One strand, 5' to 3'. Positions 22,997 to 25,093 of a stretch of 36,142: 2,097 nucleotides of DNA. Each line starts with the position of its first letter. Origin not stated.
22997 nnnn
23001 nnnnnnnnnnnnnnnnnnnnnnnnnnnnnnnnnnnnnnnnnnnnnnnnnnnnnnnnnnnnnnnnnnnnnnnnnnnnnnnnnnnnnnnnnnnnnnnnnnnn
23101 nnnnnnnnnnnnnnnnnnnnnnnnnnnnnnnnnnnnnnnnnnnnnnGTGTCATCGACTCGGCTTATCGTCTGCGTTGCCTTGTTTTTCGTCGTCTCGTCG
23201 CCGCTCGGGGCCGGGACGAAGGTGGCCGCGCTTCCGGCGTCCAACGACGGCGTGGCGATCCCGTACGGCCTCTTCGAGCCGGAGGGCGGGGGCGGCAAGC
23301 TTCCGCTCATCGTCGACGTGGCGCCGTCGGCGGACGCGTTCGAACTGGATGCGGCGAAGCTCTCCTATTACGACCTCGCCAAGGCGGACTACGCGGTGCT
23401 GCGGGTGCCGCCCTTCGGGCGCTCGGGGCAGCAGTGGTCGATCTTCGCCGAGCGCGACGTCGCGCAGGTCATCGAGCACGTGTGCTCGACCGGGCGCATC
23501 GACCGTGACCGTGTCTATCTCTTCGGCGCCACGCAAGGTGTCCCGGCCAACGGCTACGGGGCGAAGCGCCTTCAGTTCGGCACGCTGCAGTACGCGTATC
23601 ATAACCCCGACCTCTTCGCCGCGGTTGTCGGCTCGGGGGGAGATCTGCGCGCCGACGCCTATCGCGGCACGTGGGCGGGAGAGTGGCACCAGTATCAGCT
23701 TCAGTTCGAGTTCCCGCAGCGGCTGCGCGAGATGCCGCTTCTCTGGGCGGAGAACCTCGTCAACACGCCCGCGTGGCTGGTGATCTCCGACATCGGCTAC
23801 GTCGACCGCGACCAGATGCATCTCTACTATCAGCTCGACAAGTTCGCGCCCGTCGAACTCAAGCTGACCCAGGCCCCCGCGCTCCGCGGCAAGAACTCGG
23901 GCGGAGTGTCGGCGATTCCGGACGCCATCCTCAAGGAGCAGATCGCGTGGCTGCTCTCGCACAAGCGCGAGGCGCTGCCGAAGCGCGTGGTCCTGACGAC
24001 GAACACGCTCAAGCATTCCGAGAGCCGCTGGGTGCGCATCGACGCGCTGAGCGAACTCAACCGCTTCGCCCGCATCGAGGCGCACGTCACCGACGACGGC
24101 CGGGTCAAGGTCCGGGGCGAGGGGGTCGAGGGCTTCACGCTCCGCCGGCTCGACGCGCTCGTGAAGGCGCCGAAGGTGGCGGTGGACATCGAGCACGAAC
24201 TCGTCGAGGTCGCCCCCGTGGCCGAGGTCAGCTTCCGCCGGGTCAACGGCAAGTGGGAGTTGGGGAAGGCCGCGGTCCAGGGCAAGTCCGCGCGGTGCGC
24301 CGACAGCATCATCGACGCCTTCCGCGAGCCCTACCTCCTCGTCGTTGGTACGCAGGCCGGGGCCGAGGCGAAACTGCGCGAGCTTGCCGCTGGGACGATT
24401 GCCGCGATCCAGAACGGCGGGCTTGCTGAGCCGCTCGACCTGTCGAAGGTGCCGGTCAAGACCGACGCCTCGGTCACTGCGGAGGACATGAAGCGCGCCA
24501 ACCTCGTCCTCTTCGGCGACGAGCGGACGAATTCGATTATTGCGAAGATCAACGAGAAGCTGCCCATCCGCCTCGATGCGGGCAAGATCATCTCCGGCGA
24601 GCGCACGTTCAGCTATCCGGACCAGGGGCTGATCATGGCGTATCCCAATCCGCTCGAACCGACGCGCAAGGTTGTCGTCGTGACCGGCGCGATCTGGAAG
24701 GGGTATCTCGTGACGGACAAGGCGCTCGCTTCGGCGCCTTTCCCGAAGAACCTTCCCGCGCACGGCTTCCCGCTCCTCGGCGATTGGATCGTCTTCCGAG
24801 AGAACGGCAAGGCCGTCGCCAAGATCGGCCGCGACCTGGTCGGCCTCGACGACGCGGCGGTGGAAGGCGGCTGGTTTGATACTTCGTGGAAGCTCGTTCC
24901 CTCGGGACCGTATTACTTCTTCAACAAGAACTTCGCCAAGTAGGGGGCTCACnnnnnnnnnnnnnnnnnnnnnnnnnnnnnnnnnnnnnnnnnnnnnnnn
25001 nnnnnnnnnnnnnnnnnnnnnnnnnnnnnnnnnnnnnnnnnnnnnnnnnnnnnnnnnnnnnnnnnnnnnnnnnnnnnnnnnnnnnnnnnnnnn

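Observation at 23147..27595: Tandem duplicated large secreted proteins of unknown fold heading a sialate-O-acetylesterase / GH4 operon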

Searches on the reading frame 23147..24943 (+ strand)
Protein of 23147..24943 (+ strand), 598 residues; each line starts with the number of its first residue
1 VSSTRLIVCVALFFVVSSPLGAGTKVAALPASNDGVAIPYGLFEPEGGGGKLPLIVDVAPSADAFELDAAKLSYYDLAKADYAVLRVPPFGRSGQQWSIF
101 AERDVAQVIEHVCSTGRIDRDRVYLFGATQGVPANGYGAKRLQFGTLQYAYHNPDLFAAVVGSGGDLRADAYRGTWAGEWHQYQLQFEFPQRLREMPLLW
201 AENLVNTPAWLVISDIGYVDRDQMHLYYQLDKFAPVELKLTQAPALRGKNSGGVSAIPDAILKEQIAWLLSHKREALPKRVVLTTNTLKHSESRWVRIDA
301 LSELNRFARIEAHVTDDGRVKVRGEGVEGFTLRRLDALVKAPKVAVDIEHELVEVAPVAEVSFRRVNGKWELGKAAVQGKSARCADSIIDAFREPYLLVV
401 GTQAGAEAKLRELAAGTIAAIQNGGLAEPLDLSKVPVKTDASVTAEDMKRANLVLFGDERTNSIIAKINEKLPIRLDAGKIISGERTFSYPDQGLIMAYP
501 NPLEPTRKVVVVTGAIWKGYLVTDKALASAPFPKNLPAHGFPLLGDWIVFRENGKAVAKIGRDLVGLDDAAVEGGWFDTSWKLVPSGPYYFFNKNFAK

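Call 6: search_protein_families(library=pfam, proteins=[window:23147-24943:+], max_evalue=0.01)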
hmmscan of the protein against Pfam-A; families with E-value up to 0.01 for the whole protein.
window:23147-24943:+ (598 aa): 0 families

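Call 8: find_homologous_proteins(query=window:23147-24943:+)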
Query window:23147-24943:+ (598 aa): 20 proteins with E <= 0.001 among 8000 candidates.
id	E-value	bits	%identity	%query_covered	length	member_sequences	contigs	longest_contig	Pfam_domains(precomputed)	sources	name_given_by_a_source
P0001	0.0e+0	1358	100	100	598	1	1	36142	-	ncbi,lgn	-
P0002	1.2e-274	930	69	98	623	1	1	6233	-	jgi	jgi:hypothetical protein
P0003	1.7e-248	844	65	96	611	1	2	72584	-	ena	-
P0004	1.6e-244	831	63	100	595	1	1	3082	-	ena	-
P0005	5.6e-238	809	62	96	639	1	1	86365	-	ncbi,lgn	ncbi:MAG: hypothetical protein ACE15C_04655 [Phycisphaerae bacterium]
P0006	2.2e-228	777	60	99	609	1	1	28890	-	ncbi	-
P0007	7.3e-224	763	60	96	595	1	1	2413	-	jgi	-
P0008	1.5e-221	755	60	95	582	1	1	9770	-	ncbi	-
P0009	1.4e-22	98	28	53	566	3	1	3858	PF00756.27,PF00326.28,PF12146.16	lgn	-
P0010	2.9e-20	90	26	84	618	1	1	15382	PF00756.27,PF00326.28,PF01738.25,PF12146.16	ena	-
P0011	1.5e-19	88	28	74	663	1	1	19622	PF00326.28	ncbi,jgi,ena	jgi:predicted esterase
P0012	8.5e-19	85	29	83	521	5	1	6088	PF00756.27,PF00326.28,PF10503.15,PF02230.23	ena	-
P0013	2.1e-18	84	25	94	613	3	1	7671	-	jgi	jgi:pimeloyl-ACP methyl ester carboxylesterase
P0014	2.2e-18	84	27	78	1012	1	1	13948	PF00756.27,PF00326.28,PF12146.16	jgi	-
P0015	9.8e-18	82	27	75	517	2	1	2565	PF00756.27,PF00326.28,PF12740.15,PF01738.25,PF12146.16,PF02230.23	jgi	jgi:enterochelin esterase-like enzyme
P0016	5.4e-16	76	27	79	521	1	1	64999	PF00756.27,PF00326.28,PF10503.15,PF02230.23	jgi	jgi:pimeloyl-ACP methyl ester carboxylesterase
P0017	5.8e-15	73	26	87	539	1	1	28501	PF00756.27,PF00326.28,PF12740.15,PF01738.25,PF12146.16,PF02230.23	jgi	jgi:pimeloyl-ACP methyl ester carboxylesterase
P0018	7.2e-15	72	25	92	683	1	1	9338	PF00326.28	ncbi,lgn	ncbi:MAG: prolyl oligopeptidase family serine peptidase [Phycisphaeraceae bacterium]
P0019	1.3e-14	72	26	80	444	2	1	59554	PF00756.27,PF00326.28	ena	-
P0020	2.4e-11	61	25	95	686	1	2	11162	PF00326.28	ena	-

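Call 9: search_solved_structures(query=window:23147-24943:+, max_evalue=10)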
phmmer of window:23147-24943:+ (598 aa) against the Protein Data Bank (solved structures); distinct sequences matched with E-value up to 10: 3.
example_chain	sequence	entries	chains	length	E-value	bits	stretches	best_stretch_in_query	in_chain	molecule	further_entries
3wyd_A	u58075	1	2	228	0.004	18.6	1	38-163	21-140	LC-Est1C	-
1slj_A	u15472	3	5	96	0.8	11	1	503-571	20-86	Ribonuclease E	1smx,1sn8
2go5_5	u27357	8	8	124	1.6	10.1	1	212-251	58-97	ribosomal protein L35 | 60S ribosomal protein L35 | 60S ribosomal protein L29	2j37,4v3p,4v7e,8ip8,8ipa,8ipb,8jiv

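Call 15: find_encoding_contigs(protein=P0005, flank=10000, max_places=3)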
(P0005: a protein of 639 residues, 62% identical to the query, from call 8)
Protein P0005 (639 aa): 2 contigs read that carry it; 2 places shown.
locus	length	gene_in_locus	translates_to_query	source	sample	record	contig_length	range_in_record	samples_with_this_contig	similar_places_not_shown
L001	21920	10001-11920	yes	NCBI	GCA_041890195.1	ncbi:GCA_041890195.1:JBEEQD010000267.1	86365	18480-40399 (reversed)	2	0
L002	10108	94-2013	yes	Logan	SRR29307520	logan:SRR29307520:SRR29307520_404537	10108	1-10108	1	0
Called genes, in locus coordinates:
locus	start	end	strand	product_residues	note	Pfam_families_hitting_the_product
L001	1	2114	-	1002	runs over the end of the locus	PF02700:PurS, PF18072:FGAR-AT_linker, PF00586:AIRS, PF02769:AIRS_C, PF22689:FGAR-AT_PurM_N-like, PF00586:AIRS, PF02769:AIRS_C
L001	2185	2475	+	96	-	-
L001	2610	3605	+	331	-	PF00574:CLP_protease (faint), PF25145:NfeD1b_N, PF01343:Peptidase_S49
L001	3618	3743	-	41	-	-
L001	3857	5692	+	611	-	PF00142:Fer4_NifH (faint), PF01656:CbiA, PF06564:CBP_BcsQ, PF09140:MipZ, PF10609:ParA (weak), PF13614:AAA_31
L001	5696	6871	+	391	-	-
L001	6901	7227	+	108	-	-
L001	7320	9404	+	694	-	PF01925:TauE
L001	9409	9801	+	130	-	-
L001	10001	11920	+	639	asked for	-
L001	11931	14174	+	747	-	-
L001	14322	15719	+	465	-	PF00089:Trypsin, PF10459:Peptidase_S46 (faint), PF13365:Trypsin_2, PF00595:PDZ (weak), PF13180:PDZ_2, PF17820:PDZ_6 (weak)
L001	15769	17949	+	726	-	PF00595:PDZ (faint), PF13180:PDZ_2 (faint), PF17820:PDZ_6 (faint), PF12812:PDZ_1 (weak)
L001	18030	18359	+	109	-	PF00085:Thioredoxin, PF13098:Thioredoxin_2 (weak)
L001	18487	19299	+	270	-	PF03853:YjeF_N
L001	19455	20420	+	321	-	PF00682:HMGL-like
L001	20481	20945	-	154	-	-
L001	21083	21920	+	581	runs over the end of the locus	PF00749:tRNA-synt_1c, PF03950:tRNA-synt_1c_C, PF20974:tRNA-synt_1c_C2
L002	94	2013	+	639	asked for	-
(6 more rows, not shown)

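Call 16: find_encoding_contigs(protein=P0003, flank=10000, max_places=3)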
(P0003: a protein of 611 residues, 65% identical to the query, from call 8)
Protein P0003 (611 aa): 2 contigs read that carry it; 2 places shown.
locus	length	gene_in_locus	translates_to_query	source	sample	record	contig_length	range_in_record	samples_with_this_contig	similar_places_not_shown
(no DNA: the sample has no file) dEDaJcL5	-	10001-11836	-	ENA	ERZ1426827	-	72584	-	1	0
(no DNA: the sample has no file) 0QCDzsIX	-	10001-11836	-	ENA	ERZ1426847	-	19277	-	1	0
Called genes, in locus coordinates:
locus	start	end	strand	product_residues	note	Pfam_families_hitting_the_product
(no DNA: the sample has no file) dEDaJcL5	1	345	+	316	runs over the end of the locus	?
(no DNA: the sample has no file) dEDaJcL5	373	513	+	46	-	-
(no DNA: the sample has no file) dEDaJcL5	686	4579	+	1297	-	PF06283:ThuA (faint), PF02449:Glyco_hydro_42 (weak), PF08532:Glyco_hydro_42M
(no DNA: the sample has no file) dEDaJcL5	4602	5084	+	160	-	PF13302:Acetyltransf_3, PF13480:Acetyltransf_6, PF13527:Acetyltransf_9 (faint), PF00583:Acetyltransf_1, PF13673:Acetyltransf_10 (weak), PF13508:Acetyltransf_7, PF08445:FR47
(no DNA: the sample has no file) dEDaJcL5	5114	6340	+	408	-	PF04734:Ceramidase_alk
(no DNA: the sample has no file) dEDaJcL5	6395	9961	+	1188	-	PF06452:CBM9_1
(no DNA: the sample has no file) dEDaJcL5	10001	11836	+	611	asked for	-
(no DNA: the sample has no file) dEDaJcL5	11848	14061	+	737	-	-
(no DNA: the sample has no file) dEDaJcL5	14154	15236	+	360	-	PF26549:Tricorn_N (weak), PF07676:PD40 (faint), PF26550:Tricorn_2nd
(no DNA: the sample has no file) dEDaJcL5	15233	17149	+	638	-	PF03781:FGE-sulfatase, PF00850:Hist_deacetyl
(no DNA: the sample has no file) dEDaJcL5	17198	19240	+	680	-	PF13360:PQQ_2, PF01011:PQQ (weak), PF13570:Beta-prop_ACSF4 (faint), PF13360:PQQ_2, PF02985:HEAT (faint), PF13646:HEAT_2 (weak)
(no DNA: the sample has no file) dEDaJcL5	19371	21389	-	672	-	PF13360:PQQ_2 (weak)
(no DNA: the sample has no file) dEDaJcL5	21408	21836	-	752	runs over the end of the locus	PF13360:PQQ_2 (faint)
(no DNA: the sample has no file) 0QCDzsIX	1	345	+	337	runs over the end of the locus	?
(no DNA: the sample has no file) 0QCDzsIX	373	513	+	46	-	-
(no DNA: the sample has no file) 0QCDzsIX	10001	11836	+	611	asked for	-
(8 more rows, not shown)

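Call 17: find_encoding_contigs(protein=P0006, flank=10000, max_places=2)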
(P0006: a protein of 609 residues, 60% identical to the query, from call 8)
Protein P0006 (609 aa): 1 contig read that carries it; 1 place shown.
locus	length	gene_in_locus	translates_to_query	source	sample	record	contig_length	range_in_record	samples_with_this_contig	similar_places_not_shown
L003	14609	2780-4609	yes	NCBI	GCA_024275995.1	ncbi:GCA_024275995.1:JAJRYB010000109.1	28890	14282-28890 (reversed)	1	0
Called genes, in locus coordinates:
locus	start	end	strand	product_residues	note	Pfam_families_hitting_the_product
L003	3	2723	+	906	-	?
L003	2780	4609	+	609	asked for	-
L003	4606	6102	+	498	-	-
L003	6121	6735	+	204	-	-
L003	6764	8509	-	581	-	PF05345:He_PIG, PF22842:Pel9A-like_beta_helix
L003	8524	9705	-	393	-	PF04041:Glyco_hydro_130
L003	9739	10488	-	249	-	PF07963:N_methyl, PF07596:SBP_bac_10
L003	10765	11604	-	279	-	-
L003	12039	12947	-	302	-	PF07963:N_methyl, PF07596:SBP_bac_10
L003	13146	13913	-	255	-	PF07589:PEP_exosort_dom (weak)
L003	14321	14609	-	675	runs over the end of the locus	PF04389:Peptidase_M28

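Call 18: find_encoding_contigs(protein=P0008, flank=10000, max_places=2)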
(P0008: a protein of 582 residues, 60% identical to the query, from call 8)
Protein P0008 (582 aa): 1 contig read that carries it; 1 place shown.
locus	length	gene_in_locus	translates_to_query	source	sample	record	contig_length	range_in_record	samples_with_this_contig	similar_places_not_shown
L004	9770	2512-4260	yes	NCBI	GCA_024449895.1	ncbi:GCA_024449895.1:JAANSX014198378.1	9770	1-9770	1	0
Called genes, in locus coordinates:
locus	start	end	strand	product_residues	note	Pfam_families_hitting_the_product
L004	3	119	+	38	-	?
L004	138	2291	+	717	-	PF18911:PKD_4 (weak), PF22352:K319L-like_PKD, PF17957:Big_7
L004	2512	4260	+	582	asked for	-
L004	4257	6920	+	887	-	-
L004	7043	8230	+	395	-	PF00155:Aminotran_1_2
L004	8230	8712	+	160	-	PF03449:GreA_GreB_N, PF01272:GreA_GreB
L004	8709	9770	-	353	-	?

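Call 19: find_encoding_contigs(protein=P0002, flank=10000, max_places=2)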
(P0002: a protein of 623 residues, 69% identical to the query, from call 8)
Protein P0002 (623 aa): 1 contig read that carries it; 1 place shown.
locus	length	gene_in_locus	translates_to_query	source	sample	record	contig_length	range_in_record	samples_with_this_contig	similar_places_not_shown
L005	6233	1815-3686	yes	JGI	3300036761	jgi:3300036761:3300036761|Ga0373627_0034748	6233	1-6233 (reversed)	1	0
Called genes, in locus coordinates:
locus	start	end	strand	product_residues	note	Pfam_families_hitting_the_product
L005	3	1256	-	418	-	?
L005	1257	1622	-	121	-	PF02311:AraC_binding, PF07883:Cupin_2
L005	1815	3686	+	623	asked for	-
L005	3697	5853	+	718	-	-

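Call 20: find_homologous_proteins(query=A1, max_evalue=0.00001)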
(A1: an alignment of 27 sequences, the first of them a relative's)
Query A1 (27 sequences) (598 aa, profile of the alignment): 24 proteins with E <= 0.00001 among 8000 candidates.
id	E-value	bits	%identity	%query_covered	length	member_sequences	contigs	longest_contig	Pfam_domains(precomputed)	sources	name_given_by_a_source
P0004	1.5e-217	742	63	100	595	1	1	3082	-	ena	-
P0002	3.7e-213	727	69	98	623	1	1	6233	-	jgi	jgi:hypothetical protein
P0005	3.7e-211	721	62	96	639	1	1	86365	-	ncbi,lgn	ncbi:MAG: hypothetical protein ACE15C_04655 [Phycisphaerae bacterium]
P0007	4.4e-210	717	60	96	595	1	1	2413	-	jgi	-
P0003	7.9e-209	713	65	96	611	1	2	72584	-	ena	-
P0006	8.2e-208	710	60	99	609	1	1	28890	-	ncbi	-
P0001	1.7e-206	705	100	100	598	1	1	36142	-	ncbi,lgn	-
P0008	2.4e-202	691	60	95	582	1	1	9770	-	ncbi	-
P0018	8.6e-188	643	25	92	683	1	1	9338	PF00326.28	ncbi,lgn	ncbi:MAG: prolyl oligopeptidase family serine peptidase [Phycisphaeraceae bacterium]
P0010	1.3e-178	613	26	84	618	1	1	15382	PF00756.27,PF00326.28,PF01738.25,PF12146.16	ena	-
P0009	6.2e-173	594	28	53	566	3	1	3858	PF00756.27,PF00326.28,PF12146.16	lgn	-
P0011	2.6e-169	582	28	74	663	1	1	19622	PF00326.28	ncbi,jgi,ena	jgi:predicted esterase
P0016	3.7e-167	575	27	79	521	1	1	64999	PF00756.27,PF00326.28,PF10503.15,PF02230.23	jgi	jgi:pimeloyl-ACP methyl ester carboxylesterase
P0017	2.1e-166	573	26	87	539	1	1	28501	PF00756.27,PF00326.28,PF12740.15,PF01738.25,PF12146.16,PF02230.23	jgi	jgi:pimeloyl-ACP methyl ester carboxylesterase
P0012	1.2e-163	564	29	83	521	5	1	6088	PF00756.27,PF00326.28,PF10503.15,PF02230.23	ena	-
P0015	9.5e-163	561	27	75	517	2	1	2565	PF00756.27,PF00326.28,PF12740.15,PF01738.25,PF12146.16,PF02230.23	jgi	jgi:enterochelin esterase-like enzyme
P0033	3.4e-37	146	23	47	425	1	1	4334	PF00326.28,PF20434.6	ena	-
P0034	2.5e-30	123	23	44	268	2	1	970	PF00326.28,PF20434.6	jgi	jgi:hypothetical protein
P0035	4.3e-22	96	-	-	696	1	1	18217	PF00326.28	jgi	jgi:predicted esterase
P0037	1.3e-12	65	30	19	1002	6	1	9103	PF00326.28,PF16586.12,PF01738.25,PF13204.14,PF13472.13,PF12146.16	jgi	jgi:poly(3-hydroxybutyrate) depolymerase/lysophospholipase L1-like esterase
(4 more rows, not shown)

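Call 28: search_protein_families(library=ncbifam, proteins=[window:23147-24943:+, P0018, P0011, P0016], max_evalue=0.01)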
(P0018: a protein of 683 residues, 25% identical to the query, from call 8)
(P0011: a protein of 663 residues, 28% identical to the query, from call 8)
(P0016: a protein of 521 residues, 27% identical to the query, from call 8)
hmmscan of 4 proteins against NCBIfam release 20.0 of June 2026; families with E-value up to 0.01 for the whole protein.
window:23147-24943:+ (598 aa): 0 families

P0018 (683 aa): 3 families
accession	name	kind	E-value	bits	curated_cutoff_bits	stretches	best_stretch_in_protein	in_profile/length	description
NF050058.1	e_dPHAscl_type1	hypoth_equivalog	4.6e-06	26.3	150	1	225-299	92-172/276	extracellular catalytic domain type 1 short-chain-length polyhydroxyalkanoate depolymerase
TIGR01840.1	esterase_phb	subfamily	0.00026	20.6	107.85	1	214-272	71-130/213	PHB depolymerase family esterase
TIGR02821.1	fghA_ester_D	equivalog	0.008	15.8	281.7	0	227-271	128-172/275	S-formylglutathione hydrolase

P0011 (663 aa): 2 families
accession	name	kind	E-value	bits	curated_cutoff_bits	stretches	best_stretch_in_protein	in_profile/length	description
NF050058.1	e_dPHAscl_type1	hypoth_equivalog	7.4e-05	22.4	150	1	218-269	92-143/276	extracellular catalytic domain type 1 short-chain-length polyhydroxyalkanoate depolymerase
NF033523.0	lasso_peptidase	equivalog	0.0034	16.2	400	1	217-292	481-554/638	Atxe2 family lasso peptide isopeptidase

P0016 (521 aa): 6 families
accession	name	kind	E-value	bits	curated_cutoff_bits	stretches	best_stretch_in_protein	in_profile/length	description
NF050058.1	e_dPHAscl_type1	hypoth_equivalog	4.1e-14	52.7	150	1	31-177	7-149/276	extracellular catalytic domain type 1 short-chain-length polyhydroxyalkanoate depolymerase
TIGR01840.1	esterase_phb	subfamily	1.7e-11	44.1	107.85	1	36-165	3-129/213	PHB depolymerase family esterase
TIGR02821.1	fghA_ester_D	equivalog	7e-06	25.8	281.7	1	120-172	127-179/275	S-formylglutathione hydrolase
NF033892.1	XcbB_CpsF_sero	subfamily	0.00033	20.1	125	1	112-152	140-180/291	XcbB/CpsF family capsular polysaccharide biosynthesis protein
NF050057.1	e_dPHAmcl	equivalog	0.00078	18.8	270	1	127-241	134-251/252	extracellular medium-chain-length polyhydroxyalkanoate depolymerase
NF051441.1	BisHyethTerphBdeA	equivalog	0.0033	16.7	520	1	121-160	158-197/305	bis(hydroxyethyl) terephthalate hydrolase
